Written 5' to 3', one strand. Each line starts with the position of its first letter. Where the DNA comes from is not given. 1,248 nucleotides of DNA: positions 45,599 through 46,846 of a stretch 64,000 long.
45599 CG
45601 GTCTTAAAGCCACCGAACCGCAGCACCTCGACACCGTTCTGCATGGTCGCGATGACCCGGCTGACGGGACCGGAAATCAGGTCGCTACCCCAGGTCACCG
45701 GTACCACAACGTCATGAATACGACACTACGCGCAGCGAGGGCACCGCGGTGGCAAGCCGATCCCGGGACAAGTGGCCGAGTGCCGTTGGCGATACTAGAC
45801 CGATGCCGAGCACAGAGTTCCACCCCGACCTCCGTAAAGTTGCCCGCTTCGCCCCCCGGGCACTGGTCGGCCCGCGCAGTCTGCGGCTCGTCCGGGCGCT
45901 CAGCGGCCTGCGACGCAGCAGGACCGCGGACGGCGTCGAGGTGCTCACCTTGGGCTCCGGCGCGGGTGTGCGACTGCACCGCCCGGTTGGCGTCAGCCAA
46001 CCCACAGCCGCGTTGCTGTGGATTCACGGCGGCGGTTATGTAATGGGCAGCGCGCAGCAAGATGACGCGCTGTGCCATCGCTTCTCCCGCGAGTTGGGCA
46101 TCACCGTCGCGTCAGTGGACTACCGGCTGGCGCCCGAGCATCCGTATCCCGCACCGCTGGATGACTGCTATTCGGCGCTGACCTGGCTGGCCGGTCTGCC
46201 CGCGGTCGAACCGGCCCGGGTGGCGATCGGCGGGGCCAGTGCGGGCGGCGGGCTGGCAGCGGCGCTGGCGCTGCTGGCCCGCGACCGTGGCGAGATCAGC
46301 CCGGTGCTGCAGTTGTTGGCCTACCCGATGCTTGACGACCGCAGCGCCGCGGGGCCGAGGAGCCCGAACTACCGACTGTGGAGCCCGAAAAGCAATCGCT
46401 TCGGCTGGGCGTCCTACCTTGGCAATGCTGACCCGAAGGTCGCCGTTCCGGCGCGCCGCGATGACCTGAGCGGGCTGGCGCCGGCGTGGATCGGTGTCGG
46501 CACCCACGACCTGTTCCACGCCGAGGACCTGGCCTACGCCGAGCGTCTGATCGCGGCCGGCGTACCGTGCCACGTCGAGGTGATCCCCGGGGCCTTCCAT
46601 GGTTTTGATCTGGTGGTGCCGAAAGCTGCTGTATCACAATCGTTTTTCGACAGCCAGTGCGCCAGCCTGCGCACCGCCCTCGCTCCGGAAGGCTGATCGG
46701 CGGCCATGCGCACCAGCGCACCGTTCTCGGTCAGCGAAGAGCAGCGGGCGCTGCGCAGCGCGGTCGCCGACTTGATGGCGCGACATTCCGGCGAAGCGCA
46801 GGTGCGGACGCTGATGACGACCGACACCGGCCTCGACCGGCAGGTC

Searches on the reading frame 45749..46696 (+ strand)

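Call 12: search_protein_families(library=pfam, proteins=[window:45749-46696:+])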
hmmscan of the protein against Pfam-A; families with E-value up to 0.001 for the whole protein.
window:45749-46696:+ (315 aa): 4 families
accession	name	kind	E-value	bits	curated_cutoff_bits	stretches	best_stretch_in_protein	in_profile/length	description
PF07859.19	Abhydrolase_3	-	1.3e-60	205.2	25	1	89-286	1-208/210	alpha/beta hydrolase fold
PF20434.5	BD-FAE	-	3.4e-16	59.8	26.8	1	78-178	5-111/215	BD-FAE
PF00135.34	COesterase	-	1.5e-05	24.6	27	1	88-180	105-207/515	Carboxylesterase family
PF00326.27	Peptidase_S9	-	0.00061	19.8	22.6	0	136-175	44-83/213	Prolyl oligopeptidase family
